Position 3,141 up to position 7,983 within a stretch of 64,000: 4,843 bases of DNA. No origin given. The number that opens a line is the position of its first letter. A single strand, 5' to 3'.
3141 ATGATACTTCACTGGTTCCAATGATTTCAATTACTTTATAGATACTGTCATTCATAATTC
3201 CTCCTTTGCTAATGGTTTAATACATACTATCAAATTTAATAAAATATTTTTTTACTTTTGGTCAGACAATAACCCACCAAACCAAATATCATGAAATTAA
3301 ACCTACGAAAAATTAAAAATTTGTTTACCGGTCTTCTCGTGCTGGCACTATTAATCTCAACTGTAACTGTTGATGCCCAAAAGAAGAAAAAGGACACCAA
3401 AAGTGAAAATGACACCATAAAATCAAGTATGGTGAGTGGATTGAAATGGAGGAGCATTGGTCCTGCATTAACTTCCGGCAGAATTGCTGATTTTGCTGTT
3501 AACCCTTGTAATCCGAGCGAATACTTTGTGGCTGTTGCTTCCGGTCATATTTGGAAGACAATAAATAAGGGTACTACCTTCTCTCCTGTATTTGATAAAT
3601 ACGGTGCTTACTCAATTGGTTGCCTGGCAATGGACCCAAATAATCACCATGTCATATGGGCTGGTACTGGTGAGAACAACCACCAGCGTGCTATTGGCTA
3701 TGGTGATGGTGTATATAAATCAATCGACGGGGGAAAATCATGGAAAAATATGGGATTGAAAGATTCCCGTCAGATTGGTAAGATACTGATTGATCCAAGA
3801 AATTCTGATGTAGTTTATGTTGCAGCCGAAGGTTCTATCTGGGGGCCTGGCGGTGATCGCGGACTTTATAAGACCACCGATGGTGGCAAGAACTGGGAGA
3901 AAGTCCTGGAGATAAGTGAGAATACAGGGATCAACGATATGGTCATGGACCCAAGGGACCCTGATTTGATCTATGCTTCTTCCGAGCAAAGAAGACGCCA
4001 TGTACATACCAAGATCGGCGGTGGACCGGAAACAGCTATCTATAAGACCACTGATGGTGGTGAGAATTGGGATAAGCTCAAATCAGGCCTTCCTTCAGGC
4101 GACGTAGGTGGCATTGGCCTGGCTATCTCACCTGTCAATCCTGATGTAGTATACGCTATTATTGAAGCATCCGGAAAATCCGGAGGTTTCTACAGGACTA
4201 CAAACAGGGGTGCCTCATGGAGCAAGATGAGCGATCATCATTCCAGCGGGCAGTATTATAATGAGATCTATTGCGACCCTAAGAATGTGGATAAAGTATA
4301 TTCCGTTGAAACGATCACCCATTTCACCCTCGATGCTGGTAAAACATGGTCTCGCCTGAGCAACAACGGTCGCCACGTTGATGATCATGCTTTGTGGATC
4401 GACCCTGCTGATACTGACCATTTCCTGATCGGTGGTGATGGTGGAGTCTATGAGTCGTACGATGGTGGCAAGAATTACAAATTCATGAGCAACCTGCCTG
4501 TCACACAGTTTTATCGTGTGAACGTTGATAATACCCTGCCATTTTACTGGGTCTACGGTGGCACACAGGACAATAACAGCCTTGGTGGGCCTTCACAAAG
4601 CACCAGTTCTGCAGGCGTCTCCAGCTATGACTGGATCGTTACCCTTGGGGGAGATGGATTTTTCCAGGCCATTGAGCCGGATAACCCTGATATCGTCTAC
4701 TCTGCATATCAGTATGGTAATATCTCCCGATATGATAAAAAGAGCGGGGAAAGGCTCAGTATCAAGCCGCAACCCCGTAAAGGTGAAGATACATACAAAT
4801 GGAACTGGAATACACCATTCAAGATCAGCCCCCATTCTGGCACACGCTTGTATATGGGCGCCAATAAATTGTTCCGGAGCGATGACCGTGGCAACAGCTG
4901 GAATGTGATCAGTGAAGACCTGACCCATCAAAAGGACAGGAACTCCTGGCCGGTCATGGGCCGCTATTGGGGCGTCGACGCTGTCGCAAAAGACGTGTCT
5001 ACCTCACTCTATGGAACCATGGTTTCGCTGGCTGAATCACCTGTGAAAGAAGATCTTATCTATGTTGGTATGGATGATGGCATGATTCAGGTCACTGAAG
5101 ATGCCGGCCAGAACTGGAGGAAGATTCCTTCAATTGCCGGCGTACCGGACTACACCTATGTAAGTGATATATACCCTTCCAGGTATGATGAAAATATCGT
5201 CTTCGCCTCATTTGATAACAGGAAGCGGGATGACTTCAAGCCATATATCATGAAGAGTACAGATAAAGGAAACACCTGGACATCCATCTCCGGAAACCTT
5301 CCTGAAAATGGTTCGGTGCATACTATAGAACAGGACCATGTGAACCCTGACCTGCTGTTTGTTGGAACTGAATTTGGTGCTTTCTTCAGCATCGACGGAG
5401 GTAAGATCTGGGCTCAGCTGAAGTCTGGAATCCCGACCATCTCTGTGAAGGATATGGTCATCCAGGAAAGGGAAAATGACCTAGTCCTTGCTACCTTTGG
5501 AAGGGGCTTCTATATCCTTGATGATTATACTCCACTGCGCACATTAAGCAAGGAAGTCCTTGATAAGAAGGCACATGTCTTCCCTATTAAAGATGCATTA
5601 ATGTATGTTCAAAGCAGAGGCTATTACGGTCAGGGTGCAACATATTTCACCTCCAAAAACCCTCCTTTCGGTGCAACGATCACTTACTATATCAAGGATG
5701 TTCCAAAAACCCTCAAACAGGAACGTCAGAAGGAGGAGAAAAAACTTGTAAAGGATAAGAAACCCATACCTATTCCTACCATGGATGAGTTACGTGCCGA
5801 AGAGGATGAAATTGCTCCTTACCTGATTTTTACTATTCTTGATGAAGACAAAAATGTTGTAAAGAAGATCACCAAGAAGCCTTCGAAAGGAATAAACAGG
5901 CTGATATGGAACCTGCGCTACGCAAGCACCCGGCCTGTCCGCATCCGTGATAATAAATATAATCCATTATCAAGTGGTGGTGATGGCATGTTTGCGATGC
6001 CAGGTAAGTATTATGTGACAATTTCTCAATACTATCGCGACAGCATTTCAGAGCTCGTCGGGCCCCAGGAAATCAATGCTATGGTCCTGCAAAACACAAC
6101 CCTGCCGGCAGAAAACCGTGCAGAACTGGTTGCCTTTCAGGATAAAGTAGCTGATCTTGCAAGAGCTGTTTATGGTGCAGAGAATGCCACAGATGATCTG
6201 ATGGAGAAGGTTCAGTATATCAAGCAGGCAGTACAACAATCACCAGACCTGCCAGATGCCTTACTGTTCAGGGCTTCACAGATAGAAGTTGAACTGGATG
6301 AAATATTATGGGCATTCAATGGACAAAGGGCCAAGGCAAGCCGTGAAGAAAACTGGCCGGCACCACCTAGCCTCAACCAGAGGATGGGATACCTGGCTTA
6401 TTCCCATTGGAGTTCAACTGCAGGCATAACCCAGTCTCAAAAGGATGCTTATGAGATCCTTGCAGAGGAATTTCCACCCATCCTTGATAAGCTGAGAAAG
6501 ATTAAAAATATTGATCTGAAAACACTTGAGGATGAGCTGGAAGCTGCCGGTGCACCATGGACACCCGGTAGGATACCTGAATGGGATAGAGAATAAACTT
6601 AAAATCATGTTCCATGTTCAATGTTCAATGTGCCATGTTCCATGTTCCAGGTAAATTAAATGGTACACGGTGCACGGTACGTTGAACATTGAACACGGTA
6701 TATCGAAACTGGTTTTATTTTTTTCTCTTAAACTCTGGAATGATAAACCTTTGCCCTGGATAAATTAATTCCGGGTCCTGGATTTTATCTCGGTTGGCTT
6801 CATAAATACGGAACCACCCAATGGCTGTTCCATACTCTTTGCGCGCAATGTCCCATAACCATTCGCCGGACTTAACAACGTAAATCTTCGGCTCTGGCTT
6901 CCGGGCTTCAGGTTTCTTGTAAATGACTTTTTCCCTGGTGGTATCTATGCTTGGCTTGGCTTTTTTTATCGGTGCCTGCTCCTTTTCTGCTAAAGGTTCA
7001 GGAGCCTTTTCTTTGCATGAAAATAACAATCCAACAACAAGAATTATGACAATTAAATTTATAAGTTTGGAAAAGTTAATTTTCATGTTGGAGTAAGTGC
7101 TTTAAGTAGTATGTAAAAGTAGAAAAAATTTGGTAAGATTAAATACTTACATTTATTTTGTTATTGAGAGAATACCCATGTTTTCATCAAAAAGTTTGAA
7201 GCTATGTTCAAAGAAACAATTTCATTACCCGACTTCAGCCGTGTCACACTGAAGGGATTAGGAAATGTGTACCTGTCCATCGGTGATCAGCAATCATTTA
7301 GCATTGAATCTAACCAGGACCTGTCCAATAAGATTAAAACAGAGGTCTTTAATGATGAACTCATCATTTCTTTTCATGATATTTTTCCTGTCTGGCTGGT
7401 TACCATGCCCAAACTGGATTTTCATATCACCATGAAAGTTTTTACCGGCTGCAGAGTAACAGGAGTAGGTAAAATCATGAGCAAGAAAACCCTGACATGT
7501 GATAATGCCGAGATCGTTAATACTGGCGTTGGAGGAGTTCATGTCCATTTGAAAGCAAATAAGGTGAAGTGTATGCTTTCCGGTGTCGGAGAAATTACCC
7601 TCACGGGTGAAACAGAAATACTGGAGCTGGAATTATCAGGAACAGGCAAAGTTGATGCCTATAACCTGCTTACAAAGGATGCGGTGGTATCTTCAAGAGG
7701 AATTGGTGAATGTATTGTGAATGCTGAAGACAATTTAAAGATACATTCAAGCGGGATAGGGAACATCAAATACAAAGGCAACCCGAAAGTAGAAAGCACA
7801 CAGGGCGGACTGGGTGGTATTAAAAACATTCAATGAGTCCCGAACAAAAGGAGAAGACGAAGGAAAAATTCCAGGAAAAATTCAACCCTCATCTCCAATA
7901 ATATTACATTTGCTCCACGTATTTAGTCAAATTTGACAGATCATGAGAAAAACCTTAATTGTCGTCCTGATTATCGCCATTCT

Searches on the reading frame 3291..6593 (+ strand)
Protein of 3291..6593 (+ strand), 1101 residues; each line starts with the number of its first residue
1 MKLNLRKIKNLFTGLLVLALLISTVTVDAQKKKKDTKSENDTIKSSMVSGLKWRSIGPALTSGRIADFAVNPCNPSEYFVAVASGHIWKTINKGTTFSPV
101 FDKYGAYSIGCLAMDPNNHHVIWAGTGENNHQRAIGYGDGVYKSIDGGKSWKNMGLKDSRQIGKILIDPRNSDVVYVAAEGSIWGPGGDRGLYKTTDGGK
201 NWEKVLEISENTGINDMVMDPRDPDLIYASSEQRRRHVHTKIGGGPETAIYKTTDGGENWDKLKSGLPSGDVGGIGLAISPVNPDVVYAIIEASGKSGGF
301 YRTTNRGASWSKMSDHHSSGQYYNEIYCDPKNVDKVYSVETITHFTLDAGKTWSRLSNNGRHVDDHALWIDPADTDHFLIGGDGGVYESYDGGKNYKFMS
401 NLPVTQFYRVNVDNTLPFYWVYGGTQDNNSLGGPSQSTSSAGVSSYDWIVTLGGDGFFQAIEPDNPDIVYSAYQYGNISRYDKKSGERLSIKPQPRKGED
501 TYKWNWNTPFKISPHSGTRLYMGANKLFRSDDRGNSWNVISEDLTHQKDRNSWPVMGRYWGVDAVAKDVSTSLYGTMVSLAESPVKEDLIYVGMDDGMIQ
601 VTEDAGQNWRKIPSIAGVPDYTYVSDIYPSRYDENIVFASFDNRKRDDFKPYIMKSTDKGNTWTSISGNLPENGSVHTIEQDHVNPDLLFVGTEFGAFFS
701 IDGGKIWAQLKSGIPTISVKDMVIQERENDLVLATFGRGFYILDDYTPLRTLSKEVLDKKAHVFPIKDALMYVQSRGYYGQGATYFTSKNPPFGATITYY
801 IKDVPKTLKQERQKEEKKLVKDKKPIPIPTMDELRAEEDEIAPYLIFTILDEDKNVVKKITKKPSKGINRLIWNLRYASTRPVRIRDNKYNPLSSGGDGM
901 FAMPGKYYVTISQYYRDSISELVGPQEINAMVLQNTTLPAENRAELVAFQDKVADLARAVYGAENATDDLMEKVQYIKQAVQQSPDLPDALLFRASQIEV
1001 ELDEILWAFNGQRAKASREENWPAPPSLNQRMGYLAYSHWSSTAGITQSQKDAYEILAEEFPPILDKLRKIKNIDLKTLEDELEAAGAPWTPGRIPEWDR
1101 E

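Call 8: search_protein_families(library=pfam, proteins=[window:3291-6593:+], max_evalue=0.0001)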
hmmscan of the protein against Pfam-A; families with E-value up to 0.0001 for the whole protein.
window:3291-6593:+ (1101 aa): 3 families
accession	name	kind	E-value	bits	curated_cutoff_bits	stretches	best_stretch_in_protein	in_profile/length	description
PF15902.12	Sortilin-Vps10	-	6.6e-33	114.6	33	3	141-265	3-114/446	Sortilin, neurotensin receptor 3,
PF14870.12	PSII_BNR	-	1.8e-10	41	27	1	128-401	27-271/303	Photosynthesis system II assembly factor YCF48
PF02012.26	BNR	-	1.9e-08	33.5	27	0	193-204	1-12/12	BNR/Asp-box repeat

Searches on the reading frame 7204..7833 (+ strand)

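Call 8: search_protein_families(library=pfam, proteins=[window:7204-7833:+], max_evalue=0.0001)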
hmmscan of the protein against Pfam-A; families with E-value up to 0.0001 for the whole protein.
window:7204-7833:+ (210 aa): 1 family
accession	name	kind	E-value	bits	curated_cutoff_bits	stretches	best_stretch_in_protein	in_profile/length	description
PF10988.14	DUF2807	-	7.8e-37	127.2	24.2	1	10-194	1-181/181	Putative auto-transporter adhesin, head GIN domain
